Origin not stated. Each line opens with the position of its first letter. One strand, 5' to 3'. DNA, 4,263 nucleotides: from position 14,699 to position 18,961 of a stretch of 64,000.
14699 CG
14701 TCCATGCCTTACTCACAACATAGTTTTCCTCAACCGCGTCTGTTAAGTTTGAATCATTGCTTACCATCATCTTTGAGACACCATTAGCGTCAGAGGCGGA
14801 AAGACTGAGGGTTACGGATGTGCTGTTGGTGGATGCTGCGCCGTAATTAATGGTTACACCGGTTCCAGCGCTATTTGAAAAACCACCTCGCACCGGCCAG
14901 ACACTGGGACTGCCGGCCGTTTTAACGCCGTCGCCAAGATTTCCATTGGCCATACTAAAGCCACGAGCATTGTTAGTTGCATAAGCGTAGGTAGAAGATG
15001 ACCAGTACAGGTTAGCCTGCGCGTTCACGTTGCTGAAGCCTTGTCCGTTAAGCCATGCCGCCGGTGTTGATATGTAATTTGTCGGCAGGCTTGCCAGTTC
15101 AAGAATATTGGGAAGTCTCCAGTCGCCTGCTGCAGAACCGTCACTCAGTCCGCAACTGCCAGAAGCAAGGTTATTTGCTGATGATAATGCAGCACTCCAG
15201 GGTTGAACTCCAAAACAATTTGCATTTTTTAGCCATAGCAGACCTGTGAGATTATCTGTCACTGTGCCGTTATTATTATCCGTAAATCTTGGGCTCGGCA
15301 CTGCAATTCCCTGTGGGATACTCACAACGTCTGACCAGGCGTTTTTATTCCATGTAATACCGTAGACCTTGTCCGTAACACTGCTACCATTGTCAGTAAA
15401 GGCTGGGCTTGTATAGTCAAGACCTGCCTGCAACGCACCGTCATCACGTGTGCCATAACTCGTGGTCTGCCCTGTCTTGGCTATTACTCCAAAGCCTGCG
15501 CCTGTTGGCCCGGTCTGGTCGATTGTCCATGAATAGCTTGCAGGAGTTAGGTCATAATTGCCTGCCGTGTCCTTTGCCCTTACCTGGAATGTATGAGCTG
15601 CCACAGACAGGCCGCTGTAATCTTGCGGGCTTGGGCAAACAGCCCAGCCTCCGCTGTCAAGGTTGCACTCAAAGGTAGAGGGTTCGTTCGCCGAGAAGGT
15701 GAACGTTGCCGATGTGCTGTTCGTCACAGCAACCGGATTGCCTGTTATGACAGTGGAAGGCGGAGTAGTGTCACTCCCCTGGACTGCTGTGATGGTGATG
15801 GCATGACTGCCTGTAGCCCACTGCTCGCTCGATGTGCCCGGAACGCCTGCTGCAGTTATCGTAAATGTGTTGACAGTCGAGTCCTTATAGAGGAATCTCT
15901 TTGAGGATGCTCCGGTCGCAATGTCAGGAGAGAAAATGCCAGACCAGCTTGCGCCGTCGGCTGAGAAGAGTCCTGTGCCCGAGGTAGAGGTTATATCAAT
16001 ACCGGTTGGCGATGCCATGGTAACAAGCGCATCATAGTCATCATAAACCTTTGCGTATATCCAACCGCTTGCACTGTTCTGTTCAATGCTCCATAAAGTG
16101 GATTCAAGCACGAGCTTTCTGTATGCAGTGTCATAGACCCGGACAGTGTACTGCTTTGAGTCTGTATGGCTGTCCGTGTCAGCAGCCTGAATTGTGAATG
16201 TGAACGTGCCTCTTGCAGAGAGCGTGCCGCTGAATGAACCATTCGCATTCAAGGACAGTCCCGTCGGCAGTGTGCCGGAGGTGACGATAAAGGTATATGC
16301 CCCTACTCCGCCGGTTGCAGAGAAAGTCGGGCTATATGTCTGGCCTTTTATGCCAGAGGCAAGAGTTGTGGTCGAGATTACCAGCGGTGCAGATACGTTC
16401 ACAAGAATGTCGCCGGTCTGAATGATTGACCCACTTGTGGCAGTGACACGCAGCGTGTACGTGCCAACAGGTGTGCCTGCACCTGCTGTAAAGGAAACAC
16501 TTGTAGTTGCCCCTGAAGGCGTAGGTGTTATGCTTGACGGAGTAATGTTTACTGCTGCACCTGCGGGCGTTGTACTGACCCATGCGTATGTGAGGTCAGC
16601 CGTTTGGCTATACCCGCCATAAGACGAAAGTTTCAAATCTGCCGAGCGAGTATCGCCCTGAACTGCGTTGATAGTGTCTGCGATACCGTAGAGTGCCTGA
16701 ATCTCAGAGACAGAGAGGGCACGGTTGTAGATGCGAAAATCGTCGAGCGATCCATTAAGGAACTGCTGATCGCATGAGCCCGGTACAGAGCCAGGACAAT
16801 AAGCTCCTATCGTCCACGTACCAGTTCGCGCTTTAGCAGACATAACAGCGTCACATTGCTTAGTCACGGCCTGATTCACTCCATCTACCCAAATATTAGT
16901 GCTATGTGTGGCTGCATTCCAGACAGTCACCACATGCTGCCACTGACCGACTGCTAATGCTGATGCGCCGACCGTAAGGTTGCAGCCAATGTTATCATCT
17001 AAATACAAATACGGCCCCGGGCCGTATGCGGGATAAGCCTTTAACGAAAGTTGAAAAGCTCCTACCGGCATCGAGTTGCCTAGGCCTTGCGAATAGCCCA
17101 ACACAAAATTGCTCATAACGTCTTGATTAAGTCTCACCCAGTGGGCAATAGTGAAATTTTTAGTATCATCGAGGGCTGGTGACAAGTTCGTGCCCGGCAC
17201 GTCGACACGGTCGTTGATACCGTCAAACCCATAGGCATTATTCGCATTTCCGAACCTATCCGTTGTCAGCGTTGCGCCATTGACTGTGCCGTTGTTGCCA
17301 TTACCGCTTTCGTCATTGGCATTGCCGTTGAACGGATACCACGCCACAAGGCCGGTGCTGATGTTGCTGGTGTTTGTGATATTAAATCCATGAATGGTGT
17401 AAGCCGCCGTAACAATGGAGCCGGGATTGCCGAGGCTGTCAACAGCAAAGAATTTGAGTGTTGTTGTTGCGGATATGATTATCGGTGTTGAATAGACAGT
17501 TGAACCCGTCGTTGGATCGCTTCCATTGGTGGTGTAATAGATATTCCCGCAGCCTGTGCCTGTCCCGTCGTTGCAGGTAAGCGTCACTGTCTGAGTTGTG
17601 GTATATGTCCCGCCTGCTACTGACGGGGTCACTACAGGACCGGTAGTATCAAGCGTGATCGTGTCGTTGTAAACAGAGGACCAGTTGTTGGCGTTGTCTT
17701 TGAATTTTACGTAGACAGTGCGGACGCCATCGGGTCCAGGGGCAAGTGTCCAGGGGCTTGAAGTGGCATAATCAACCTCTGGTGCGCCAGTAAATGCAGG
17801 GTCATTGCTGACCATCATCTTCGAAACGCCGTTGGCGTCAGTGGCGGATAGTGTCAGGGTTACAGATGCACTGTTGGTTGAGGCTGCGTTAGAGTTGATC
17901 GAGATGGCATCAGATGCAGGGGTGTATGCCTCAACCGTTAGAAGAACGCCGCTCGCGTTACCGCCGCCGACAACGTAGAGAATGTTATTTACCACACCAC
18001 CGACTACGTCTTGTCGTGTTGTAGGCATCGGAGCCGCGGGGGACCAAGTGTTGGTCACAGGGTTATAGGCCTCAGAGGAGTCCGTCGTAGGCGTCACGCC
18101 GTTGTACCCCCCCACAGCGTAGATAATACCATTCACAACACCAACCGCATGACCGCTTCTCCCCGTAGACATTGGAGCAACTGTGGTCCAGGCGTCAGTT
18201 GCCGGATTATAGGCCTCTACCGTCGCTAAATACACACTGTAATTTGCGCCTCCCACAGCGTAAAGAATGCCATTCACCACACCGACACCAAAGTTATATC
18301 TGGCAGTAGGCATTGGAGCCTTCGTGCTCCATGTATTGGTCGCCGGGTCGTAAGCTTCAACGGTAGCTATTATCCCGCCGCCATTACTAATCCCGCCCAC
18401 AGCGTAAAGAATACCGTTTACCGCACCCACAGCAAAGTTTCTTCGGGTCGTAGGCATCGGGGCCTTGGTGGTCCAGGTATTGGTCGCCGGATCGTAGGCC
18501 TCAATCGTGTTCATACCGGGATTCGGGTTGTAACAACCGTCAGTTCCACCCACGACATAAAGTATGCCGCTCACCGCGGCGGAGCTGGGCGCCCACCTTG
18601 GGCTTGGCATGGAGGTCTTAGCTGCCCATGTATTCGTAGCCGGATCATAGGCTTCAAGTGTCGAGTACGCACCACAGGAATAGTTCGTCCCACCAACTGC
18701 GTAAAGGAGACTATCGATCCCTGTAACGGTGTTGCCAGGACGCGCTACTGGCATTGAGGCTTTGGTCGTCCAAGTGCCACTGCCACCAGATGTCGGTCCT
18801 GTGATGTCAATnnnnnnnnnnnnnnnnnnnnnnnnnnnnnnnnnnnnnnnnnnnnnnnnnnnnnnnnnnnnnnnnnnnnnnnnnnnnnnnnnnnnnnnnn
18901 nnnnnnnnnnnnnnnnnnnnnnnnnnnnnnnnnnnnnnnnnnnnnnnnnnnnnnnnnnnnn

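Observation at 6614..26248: One uninterrupted 19.6-kb ORF encoding a 6,544-aa mosaic of propellers, lectin-like and Ig-like domains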

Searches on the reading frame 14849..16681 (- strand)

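Call 11: search_protein_families(library=pfam, proteins=[window:14849-16681:-], max_evalue=0.1)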
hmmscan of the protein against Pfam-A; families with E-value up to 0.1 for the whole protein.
window:14849-16681:- (611 aa): 4 families
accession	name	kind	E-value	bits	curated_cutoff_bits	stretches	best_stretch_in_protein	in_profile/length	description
PF07603.17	Lcl_C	-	5.7e-21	75.4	34.9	1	472-598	1-117/117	Lcl C-terminal domain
PF05345.18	He_PIG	-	5.3e-12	46.5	24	1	99-182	2-95/96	Putative Ig domain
PF07495.19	Y_Y_Y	-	0.0017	18.7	26.6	0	146-182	26-62/65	Y_Y_Y domain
PF19410.4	DUF5980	-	0.037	14.9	27.1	1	36-97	31-94/97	Family of unknown function (DUF5980)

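Call 28: search_protein_families(library=ncbifam, proteins=[window:14849-16681:-], max_evalue=0.01)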
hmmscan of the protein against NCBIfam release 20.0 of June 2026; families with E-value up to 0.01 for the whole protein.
window:14849-16681:- (611 aa): 3 families
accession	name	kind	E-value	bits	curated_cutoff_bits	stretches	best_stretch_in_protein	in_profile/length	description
NF047850.1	Lsa25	exception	0.00025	20.9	260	0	465-485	30-50/207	surface adhesin Lsa25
NF033510.3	Ca_tandemer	repeat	0.0015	18.8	50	0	309-375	32-94/96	Ca2+-stabilized repeat-containing adhesin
NF058595.1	invert_tail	domain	0.0027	18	37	1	60-95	76-111/113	lipo-invert putative C-terminal anchoring domain-containing protein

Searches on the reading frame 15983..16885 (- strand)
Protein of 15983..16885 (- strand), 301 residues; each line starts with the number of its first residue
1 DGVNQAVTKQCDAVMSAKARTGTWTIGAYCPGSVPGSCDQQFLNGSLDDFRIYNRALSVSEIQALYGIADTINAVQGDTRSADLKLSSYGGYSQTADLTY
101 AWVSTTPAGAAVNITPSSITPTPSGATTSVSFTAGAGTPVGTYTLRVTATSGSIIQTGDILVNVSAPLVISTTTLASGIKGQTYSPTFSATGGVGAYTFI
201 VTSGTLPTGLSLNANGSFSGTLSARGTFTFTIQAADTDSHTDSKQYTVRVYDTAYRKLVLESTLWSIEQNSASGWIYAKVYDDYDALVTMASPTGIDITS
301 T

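Call 47: find_related_loci(query=window:15983-16885:-, collection=metagenome_contigs, flank=10000)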
Query window:15983-16885:- (301 aa) in metagenome_contigs; peptide patterns used: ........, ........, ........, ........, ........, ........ (x = any residue, [..] = any of these).
588 stretches matched a pattern, but none encodes a relative of the query by tblastn (E <= 1e-3).

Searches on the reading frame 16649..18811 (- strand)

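Call 11: search_protein_families(library=pfam, proteins=[window:16649-18811:-], max_evalue=0.1)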
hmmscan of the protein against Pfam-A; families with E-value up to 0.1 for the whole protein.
window:16649-18811:- (721 aa): 13 families
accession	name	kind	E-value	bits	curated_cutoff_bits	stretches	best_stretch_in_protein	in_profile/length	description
PF01344.31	Kelch_1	-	5.4e-70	230.9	20.1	6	218-263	2-46/46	Kelch motif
PF13964.12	Kelch_6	-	9.4e-33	111.6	25.3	5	71-123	1-50/50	Kelch motif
PF07646.21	Kelch_2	-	2.3e-29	100.3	21.3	4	123-168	2-48/48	Kelch motif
PF25210.1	Kelch_FKB95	-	4.5e-29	102.3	70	4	125-213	35-125/268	FKB95, Kelch-repeats domain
PF24681.1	Kelch_KLHDC2_KLHL20_DRC7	-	5.1e-28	98.3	50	2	118-283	46-221/221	KLHDC2/KLHL20/DRC7 Kelch-repeats domain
PF13418.12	Kelch_4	-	1.8e-27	95.5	21.6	5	217-264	1-49/49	Galactose oxidase, central domain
PF13415.12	Kelch_3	-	1.8e-21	76.2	22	5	84-127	4-44/48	Galactose oxidase, central domain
PF24981.1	Beta-prop_ATRN-LZTR1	-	5.7e-21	75.5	50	3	102-284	16-220/289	Attractin/LZTR1 beta-propeller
PF13290.12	CHB_HEX_C_1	-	5.2e-20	71.6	22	1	399-468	2-67/67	Chitobiase/beta-hexosaminidase C-terminal domain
PF13385.13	Laminin_G_3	-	4.5e-18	66.3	27.6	1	533-705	4-151/151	Concanavalin A-like lectin/glucanases superfamily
PF13287.12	Fn3_assoc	-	1.4e-15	57.6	23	1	409-471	1-59/59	Fn3 associated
PF00354.24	Pentaxin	-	0.00028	21.1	25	1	622-710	83-169/194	Pentaxin family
PF07953.20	Toxin_R_bind_N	-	0.00039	20.6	23.8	1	496-565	2-68/191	Clostridium neurotoxin, N-terminal receptor binding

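Call 28: search_protein_families(library=ncbifam, proteins=[window:16649-18811:-], max_evalue=0.01)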
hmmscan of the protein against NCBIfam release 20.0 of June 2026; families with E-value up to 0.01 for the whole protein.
window:16649-18811:- (721 aa): 2 families
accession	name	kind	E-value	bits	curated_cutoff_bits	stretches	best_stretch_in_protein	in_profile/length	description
NF052521.1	TafC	equivalog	1.4e-06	27.6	410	1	523-710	191-362/373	TafC family fimbrial protein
NF047446.1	barrel_OmpL47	domain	0.00044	20.6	40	1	403-472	1-67/68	OmpL47-type beta-barrel domain-containing protein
